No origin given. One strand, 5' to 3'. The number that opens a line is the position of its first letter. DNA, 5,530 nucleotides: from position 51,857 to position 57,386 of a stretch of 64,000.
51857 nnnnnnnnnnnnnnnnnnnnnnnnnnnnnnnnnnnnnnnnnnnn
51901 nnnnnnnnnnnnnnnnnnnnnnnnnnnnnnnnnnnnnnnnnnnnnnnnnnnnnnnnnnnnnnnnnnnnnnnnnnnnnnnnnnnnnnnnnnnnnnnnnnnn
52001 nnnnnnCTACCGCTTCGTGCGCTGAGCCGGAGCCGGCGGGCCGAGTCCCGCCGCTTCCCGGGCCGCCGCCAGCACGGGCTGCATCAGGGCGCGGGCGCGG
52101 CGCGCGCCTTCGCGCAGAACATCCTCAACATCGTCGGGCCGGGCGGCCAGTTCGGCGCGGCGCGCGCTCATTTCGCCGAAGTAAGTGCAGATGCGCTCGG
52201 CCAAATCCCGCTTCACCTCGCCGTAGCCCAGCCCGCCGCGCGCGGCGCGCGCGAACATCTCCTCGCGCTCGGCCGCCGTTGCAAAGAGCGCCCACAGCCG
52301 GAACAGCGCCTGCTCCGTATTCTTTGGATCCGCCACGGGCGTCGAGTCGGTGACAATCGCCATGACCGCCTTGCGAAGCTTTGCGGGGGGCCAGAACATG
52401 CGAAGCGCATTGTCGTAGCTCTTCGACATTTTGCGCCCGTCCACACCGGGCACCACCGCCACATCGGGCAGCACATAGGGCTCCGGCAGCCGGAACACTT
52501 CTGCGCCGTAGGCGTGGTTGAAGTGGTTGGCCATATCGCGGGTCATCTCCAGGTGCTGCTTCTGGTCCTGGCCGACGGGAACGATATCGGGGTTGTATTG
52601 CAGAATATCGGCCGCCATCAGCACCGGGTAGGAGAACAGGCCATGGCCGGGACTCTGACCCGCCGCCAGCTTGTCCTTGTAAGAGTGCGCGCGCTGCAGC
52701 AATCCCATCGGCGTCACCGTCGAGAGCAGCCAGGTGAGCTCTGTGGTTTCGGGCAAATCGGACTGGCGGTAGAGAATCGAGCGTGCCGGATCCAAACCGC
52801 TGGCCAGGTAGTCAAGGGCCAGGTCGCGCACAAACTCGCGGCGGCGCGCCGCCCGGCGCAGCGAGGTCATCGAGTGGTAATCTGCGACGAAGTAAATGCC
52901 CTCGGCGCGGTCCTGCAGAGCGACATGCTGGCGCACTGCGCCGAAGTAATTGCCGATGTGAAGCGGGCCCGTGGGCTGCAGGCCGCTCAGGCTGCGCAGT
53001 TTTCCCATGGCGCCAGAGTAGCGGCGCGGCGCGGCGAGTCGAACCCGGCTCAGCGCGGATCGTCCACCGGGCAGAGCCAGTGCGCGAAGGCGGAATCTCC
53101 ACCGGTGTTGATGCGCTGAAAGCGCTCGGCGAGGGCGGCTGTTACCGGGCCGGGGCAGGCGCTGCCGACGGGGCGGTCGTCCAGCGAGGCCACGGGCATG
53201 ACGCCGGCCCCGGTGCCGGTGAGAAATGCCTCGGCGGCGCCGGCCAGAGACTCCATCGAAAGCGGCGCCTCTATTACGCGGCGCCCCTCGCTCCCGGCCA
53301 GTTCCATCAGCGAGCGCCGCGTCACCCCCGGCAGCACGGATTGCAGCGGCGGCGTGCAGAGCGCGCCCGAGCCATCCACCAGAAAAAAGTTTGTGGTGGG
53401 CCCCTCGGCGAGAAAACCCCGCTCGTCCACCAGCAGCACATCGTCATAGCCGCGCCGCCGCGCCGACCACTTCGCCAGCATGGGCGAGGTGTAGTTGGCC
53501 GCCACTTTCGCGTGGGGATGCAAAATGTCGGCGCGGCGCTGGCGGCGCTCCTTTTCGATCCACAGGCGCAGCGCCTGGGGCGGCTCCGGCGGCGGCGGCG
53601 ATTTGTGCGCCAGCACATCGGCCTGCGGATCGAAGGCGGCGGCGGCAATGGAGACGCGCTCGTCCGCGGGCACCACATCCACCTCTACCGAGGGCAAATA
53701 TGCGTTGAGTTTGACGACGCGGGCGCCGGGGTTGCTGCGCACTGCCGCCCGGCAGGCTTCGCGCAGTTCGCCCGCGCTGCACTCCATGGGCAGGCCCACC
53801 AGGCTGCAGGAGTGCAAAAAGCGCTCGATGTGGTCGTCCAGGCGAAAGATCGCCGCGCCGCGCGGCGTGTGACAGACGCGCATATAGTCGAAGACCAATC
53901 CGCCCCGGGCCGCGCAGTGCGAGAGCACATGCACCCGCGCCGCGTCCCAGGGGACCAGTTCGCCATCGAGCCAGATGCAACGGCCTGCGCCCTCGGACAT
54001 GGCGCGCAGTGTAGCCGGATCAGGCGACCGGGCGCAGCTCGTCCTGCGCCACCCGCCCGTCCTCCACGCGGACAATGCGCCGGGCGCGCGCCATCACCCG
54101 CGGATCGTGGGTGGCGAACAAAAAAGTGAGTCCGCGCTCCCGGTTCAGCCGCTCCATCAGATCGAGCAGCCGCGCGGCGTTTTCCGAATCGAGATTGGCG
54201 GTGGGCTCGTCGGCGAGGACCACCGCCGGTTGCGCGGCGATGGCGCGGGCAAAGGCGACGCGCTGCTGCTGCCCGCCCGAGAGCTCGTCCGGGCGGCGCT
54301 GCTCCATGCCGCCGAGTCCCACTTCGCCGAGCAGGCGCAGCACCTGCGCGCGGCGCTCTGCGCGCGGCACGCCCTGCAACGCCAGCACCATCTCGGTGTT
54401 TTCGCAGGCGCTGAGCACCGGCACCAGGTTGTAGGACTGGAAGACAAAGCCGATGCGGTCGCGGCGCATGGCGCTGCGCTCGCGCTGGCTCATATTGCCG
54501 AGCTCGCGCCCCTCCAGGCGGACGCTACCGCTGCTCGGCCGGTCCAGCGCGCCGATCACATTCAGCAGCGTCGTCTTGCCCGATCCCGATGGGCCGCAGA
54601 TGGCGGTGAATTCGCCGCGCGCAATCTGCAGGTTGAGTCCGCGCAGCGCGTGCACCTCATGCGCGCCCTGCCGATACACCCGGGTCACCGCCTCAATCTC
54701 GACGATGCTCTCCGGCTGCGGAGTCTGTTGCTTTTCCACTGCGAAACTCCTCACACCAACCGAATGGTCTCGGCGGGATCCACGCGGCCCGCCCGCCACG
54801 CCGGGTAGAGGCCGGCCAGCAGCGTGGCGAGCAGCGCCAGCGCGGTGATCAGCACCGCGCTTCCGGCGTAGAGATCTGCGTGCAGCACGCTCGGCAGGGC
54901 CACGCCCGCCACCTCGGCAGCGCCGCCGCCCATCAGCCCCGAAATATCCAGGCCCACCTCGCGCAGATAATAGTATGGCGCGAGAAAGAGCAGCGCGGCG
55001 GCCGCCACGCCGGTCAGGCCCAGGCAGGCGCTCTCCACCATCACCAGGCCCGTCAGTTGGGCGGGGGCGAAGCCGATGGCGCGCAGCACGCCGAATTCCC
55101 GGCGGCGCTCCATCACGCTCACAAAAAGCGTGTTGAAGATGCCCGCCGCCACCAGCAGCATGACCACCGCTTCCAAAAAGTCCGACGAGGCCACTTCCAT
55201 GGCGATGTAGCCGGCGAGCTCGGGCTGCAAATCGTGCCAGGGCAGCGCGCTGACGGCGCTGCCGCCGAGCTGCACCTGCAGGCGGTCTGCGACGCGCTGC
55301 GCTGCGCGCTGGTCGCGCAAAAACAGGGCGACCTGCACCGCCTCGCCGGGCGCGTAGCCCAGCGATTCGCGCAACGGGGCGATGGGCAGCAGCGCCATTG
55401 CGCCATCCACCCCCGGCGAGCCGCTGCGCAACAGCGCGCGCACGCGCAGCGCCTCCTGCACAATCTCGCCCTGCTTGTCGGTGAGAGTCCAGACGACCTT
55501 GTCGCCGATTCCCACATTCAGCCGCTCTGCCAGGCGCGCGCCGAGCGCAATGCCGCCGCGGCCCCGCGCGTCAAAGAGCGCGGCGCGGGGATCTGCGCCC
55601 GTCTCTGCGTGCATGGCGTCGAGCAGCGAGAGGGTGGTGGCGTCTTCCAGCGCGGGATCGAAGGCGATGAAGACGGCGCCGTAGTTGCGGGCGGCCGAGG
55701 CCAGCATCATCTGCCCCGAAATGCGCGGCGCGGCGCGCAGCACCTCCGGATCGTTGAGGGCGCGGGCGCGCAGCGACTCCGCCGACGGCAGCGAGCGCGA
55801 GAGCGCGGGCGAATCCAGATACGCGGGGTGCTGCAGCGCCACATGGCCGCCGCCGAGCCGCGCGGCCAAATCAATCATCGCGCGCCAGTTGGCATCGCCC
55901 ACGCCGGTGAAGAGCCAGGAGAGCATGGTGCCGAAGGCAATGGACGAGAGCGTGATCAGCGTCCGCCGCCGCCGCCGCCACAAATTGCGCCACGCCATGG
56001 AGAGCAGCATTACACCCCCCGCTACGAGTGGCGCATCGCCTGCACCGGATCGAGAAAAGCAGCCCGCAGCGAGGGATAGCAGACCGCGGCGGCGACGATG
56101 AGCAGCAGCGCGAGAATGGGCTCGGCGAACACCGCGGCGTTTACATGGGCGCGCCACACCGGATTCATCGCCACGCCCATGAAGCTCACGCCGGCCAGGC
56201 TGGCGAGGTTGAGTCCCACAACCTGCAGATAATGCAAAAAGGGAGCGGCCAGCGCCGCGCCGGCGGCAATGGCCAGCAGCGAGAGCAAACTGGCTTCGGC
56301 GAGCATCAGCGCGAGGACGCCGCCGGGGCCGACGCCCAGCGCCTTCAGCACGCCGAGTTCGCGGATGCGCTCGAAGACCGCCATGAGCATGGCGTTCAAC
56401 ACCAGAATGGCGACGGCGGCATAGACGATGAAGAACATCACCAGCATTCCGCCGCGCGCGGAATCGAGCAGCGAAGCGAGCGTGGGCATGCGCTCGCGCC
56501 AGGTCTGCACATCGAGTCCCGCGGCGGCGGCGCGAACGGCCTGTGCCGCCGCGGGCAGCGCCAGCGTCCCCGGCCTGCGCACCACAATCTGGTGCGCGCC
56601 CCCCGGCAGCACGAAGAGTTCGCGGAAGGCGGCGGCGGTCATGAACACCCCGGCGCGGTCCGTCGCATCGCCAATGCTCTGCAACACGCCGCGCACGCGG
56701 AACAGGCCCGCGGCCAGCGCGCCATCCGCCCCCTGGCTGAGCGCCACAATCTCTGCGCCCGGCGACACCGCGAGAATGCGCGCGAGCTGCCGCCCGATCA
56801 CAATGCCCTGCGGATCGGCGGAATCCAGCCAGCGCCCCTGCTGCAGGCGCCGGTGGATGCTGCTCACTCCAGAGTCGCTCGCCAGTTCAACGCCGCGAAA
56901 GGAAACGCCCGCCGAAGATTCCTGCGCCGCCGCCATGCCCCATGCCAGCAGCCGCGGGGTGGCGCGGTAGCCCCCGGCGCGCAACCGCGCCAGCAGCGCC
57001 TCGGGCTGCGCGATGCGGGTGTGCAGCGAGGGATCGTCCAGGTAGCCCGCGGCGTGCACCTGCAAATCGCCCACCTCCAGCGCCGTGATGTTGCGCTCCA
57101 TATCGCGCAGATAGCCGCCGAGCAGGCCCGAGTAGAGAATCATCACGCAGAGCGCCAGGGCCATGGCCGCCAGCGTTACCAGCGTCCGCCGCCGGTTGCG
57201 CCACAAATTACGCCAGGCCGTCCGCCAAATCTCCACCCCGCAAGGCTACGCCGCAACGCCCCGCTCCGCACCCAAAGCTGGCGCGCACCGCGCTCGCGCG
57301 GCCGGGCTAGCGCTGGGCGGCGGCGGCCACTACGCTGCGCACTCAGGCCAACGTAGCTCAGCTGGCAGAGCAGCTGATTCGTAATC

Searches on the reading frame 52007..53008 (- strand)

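Call 85: search_protein_families(library=pfam, proteins=[window:52007-53008:-], max_evalue=0.0001)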
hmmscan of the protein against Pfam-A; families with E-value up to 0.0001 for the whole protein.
window:52007-53008:- (333 aa): 1 family
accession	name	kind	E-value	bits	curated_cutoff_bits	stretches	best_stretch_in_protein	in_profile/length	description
PF00579.31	tRNA-synt_1b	-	1.2e-54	186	21.1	1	3-277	5-291/292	tRNA synthetases class I (W and Y)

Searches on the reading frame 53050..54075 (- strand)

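Call 85: search_protein_families(library=pfam, proteins=[window:53050-54075:-], max_evalue=0.0001)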
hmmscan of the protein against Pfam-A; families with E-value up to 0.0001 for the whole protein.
window:53050-54075:- (341 aa): 1 family
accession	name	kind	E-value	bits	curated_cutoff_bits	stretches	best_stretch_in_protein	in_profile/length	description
PF01063.24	Aminotran_4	-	1.8e-45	156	28.5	1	61-297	2-222/223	Amino-transferase class IV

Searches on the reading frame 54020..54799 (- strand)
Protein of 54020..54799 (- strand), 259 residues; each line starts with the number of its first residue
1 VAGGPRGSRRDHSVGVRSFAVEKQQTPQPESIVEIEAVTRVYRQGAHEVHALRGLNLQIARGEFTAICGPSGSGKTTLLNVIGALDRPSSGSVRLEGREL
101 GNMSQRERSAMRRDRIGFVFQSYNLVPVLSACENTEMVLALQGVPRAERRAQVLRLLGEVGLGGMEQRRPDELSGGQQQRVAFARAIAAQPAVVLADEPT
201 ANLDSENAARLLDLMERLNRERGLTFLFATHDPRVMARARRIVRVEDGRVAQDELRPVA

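Call 85: search_protein_families(library=pfam, proteins=[window:54020-54799:-], max_evalue=0.0001)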
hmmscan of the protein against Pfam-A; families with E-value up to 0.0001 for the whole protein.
window:54020-54799:- (259 aa): 3 families
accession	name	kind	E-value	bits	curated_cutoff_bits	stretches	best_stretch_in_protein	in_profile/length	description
PF00005.33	ABC_tran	-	2.3e-34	119.4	25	1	52-201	1-137/137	ABC transporter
PF13304.12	AAA_21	-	1.5e-13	52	27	1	166-236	231-303/304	AAA domain, putative AbiEii toxin, Type IV TA system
PF02463.25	SMC_N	-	8.6e-09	35.6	40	1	62-246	24-212/220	RecF/RecN/SMC N terminal domain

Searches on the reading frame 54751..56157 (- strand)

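Call 85: search_protein_families(library=pfam, proteins=[window:54751-56157:-], max_evalue=0.0001)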
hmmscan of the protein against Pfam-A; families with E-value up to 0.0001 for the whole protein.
window:54751-56157:- (468 aa): 2 families
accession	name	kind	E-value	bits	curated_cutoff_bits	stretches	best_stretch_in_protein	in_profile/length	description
PF02687.27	FtsX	-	4e-16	59.6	25.5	1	330-460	5-119/120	FtsX-like permease C-terminal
PF12704.14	MacB_PCD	-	3e-09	37.9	27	1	66-294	1-205/207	MacB-like periplasmic core domain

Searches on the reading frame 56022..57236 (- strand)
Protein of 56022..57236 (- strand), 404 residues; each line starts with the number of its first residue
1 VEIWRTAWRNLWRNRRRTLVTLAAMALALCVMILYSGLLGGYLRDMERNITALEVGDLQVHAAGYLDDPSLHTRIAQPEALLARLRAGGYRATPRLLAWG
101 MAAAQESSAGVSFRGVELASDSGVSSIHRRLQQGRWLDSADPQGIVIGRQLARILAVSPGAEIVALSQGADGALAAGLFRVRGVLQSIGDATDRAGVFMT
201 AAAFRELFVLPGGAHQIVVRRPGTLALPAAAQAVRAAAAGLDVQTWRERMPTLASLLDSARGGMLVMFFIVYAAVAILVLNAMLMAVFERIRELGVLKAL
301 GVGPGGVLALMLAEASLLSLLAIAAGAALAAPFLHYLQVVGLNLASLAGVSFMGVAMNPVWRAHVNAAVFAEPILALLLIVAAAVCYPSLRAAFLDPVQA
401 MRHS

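Call 85: search_protein_families(library=pfam, proteins=[window:56022-57236:-], max_evalue=0.0001)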
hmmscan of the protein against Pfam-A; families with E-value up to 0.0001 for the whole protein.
window:56022-57236:- (404 aa): 2 families
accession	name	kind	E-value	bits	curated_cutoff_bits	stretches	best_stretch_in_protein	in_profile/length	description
PF02687.27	FtsX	-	3.8e-10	40.3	25.5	1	266-396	2-119/120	FtsX-like permease C-terminal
PF12704.14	MacB_PCD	-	9.4e-10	39.6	27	1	18-236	1-206/207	MacB-like periplasmic core domain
